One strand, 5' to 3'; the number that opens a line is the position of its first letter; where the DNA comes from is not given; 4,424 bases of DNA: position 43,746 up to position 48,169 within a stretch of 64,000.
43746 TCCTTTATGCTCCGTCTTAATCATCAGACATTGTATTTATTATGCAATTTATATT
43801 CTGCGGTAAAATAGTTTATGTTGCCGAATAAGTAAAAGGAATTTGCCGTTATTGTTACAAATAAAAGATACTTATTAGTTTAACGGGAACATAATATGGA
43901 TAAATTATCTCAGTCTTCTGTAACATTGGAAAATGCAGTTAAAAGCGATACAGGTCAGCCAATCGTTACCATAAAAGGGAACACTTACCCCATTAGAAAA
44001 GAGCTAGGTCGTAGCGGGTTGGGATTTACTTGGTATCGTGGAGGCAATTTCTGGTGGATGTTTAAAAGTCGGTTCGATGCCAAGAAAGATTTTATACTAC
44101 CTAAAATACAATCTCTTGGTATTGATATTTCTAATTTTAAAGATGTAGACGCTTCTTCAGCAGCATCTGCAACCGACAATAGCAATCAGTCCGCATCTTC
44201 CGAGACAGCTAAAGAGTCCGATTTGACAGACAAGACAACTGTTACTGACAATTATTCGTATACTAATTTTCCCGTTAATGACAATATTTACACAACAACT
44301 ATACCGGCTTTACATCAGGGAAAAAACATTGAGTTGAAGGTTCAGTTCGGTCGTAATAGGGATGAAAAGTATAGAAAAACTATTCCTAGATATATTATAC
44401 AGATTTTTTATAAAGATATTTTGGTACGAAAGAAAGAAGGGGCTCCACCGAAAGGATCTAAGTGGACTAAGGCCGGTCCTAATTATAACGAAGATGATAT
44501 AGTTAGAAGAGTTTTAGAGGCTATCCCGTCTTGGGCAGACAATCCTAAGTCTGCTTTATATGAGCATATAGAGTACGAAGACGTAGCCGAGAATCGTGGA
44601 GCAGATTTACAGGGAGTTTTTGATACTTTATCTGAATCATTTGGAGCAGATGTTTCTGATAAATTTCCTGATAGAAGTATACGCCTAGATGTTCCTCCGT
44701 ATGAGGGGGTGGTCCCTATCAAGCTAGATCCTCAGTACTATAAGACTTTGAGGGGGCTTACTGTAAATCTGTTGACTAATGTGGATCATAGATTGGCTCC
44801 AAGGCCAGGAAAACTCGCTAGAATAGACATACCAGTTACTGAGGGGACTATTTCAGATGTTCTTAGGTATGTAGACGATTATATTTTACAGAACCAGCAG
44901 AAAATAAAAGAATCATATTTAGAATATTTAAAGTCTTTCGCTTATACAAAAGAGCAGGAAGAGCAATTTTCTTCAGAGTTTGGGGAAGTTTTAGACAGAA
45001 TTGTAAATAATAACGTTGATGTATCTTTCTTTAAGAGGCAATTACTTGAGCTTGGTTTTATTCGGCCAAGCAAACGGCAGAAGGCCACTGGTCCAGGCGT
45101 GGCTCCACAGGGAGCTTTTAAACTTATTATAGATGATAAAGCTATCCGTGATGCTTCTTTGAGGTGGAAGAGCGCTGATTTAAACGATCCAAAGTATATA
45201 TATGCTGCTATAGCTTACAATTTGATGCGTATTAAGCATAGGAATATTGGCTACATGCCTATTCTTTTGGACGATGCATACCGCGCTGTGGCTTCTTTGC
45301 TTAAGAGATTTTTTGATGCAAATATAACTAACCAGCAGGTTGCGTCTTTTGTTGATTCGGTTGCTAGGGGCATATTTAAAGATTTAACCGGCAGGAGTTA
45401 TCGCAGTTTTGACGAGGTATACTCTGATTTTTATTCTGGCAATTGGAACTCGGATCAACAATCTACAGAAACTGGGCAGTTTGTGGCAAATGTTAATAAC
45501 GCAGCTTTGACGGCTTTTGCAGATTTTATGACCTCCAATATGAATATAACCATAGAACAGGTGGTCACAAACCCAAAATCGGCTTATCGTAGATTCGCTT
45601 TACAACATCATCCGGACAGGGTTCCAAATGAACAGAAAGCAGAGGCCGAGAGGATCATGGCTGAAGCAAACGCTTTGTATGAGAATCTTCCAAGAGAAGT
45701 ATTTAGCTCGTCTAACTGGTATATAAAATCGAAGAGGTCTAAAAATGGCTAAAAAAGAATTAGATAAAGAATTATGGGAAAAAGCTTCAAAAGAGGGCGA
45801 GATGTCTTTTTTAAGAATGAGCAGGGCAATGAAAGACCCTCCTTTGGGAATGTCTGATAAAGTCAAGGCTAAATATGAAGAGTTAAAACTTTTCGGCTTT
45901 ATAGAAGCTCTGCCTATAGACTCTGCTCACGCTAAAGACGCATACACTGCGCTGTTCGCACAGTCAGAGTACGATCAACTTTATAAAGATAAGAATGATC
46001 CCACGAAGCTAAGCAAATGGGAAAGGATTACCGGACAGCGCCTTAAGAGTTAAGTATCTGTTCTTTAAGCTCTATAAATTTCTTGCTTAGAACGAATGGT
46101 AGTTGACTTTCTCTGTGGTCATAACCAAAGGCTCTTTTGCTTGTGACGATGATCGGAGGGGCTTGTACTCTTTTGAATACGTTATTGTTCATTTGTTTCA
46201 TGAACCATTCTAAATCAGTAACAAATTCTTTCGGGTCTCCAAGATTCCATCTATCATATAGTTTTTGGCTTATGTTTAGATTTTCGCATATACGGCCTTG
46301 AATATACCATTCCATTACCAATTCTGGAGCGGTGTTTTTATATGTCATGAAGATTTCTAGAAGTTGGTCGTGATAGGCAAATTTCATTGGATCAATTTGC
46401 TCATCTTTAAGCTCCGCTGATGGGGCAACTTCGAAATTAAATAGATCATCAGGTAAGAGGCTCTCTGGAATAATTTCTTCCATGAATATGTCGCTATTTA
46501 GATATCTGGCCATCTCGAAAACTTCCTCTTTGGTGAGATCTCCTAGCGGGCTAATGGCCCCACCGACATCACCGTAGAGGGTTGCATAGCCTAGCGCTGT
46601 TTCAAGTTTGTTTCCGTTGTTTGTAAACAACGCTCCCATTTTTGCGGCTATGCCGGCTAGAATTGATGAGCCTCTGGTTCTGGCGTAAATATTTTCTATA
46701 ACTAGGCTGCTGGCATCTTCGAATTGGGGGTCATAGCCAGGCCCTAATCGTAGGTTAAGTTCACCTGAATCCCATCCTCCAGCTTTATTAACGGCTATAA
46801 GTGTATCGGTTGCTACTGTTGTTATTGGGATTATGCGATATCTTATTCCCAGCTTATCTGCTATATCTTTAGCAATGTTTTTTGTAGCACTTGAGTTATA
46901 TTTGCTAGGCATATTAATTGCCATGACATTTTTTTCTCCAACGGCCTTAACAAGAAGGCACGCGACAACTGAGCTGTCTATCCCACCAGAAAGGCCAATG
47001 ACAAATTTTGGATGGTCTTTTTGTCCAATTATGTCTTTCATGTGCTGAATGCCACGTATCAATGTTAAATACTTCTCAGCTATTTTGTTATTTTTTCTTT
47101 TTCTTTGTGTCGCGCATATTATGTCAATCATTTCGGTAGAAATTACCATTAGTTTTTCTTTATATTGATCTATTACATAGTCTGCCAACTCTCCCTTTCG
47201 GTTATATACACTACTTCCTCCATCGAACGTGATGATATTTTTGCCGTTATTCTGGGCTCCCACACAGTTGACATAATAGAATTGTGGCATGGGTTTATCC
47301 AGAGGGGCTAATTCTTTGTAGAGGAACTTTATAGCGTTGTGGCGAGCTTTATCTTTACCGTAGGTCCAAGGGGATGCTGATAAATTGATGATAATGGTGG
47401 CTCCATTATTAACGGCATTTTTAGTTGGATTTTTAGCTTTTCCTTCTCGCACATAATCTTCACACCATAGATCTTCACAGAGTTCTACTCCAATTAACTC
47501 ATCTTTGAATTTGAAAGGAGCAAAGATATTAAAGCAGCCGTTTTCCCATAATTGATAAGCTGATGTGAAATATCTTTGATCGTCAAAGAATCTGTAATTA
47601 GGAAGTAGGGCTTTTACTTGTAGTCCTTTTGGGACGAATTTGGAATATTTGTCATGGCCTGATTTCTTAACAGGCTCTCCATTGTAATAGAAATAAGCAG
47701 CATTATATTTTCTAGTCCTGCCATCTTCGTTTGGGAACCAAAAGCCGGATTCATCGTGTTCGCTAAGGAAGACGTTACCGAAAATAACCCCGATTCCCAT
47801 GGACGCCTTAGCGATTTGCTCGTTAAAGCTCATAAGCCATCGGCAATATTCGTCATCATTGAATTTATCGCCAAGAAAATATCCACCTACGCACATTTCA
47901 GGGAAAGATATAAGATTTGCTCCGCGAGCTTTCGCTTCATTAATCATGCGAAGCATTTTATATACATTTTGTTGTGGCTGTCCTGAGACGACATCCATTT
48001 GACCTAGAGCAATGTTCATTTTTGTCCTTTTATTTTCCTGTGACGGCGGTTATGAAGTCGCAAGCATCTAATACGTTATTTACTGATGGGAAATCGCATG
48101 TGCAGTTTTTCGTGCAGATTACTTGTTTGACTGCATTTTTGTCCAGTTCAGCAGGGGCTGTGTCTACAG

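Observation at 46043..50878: Deamidating (PncA-PncB-NadE) NAD+ rebuilding operon, distinct from NARP1/NARP2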

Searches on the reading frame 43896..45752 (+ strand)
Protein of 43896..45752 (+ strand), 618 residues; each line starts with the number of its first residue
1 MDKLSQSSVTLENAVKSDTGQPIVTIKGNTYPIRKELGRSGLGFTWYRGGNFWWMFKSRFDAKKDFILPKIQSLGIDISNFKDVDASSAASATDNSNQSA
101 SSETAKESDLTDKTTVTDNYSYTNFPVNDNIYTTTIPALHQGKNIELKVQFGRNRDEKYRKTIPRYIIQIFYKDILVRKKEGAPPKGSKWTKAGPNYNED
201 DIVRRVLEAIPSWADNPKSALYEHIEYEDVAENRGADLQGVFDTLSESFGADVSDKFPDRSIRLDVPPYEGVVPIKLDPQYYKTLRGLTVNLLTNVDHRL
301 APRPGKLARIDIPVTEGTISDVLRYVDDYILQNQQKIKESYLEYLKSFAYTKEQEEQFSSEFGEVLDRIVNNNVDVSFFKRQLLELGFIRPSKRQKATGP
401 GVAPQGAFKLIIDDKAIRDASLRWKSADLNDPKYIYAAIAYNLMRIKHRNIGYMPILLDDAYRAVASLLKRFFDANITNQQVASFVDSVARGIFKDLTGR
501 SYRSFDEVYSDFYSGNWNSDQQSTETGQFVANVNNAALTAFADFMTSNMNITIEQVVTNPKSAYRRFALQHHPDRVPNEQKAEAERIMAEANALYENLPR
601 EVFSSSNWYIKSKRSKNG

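Call 7: search_protein_families(library=pfam, proteins=[window:43896-45752:+], max_evalue=0.01)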
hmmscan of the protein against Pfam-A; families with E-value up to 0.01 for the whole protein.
window:43896-45752:+ (618 aa): 1 family
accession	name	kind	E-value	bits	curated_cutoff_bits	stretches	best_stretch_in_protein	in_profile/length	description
PF00226.36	DnaJ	-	0.0002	21.8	27.8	1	561-598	18-53/63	DnaJ domain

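Call 8: search_protein_families(library=phrogs, proteins=[window:43896-45752:+])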
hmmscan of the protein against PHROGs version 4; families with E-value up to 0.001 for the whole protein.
window:43896-45752:+ (618 aa): 0 families

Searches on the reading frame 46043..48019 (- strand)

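Call 3: search_protein_families(library=pfam, proteins=[window:46043-48019:-])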
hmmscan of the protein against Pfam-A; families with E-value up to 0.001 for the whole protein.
window:46043-48019:- (658 aa): 5 families
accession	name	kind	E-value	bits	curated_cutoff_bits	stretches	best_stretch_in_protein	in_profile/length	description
PF02540.23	NAD_synthase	-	9.1e-42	143.3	21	1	326-566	8-213/242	NAD synthase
PF00795.27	CN_hydrolase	-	2e-09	37.6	23.2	1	3-191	2-159/256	Carbon-nitrogen hydrolase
PF06508.19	QueC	-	1.2e-05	25.4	22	1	339-403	2-64/210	Queuosine biosynthesis protein QueC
PF03054.22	tRNA_Me_trans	-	7.7e-05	22.9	20.6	1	338-396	2-69/202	tRNA methyl transferase HUP domain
PF00733.27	Asn_synthase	-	0.00054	20.2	21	1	343-399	24-79/354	Asparagine synthase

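Call 4: search_protein_families(library=ncbifam, proteins=[window:46043-48019:-])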
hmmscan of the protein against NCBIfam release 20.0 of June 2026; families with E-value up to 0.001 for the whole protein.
window:46043-48019:- (658 aa): 15 families
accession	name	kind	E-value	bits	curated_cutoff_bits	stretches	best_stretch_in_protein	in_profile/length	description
NF010588.0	PRK13981.1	equivalog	2.5e-90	303.4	479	1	1-636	5-535/546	NAD+ synthase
NF010587.0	PRK13980.1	equivalog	2.9e-37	128.3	255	1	325-508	20-179/267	NAD+ synthase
TIGR00552.1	nadE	equivalog_domain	9.9e-37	126.5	63.65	2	433-566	101-222/251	NAD(+) synthase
NF002730.0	PRK02628.1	equivalog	1.2e-30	106.3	473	3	307-484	333-496/677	NAD(+) synthase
NF002048.0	PRK00876.1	subfamily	2e-22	79.4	313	1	335-445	36-138/330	NAD(+) synthase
TIGR00268.2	TIGR00268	equivalog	1.1e-09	38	150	1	334-408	11-85/259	ATP-dependent sacrificial sulfur transferase LarE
NF001979.1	PRK00768.1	equivalog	1.5e-09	37.8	250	1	322-556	23-238/266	NAD(+) synthase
TIGR00364.1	TIGR00364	equivalog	2.8e-08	33.6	150.3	1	340-510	2-175/201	7-cyano-7-deazaguanine synthase QueC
NF000848.1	PRK00074.1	equivalog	2.4e-07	29.7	400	1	323-370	203-247/512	glutamine-hydrolyzing GMP synthase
NF001138.1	PRK00143.1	equivalog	7.9e-07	28.3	284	1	339-399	2-68/345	tRNA 2-thiouridine(34) synthase MnmA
TIGR00884.1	guaA_Cterm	equivalog_domain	4.8e-06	26.1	338.75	1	325-398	8-78/310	glutamine-hydrolyzing GMP synthase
TIGR00420.1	trmU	equivalog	5.6e-05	22.2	236.95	1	338-398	2-70/351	tRNA 2-thiouridine(34) synthase MnmA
TIGR03381.1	agmatine_aguB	equivalog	0.00014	21.3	410.25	0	3-52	3-51/279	N-carbamoylputrescine amidase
TIGR01536.1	asn_synth_AEB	equivalog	0.00045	19.3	267.1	1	342-400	258-316/517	asparagine synthase (glutamine-hydrolyzing)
NF049949.1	tRNAsynTtuAPyrococ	equivalog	0.00066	18.9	450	0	334-410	45-121/292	tRNA-5-methyluridine(54) 2-sulfurtransferase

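Call 8: search_protein_families(library=phrogs, proteins=[window:46043-48019:-])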
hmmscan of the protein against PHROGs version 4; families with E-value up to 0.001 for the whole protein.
window:46043-48019:- (658 aa): 5 families
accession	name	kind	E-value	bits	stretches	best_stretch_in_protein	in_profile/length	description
phrog_36784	-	other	1.6e-55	189.7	1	135-560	134-532/594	NAD synthetase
phrog_11189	-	other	1.5e-20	74.8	2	441-509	119-187/256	NAD synthetase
phrog_424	-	moron, auxiliary metabolic gene and host takeover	1.1e-06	28.9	1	310-403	138-225/460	phosphoadenosine phosphosulfate reductase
phrog_11956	-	unknown function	5.8e-06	26.2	1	298-363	190-246/515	-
phrog_1550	-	moron, auxiliary metabolic gene and host takeover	0.00032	20.6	1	322-401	130-209/418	QueC-like queuosine biosynthesis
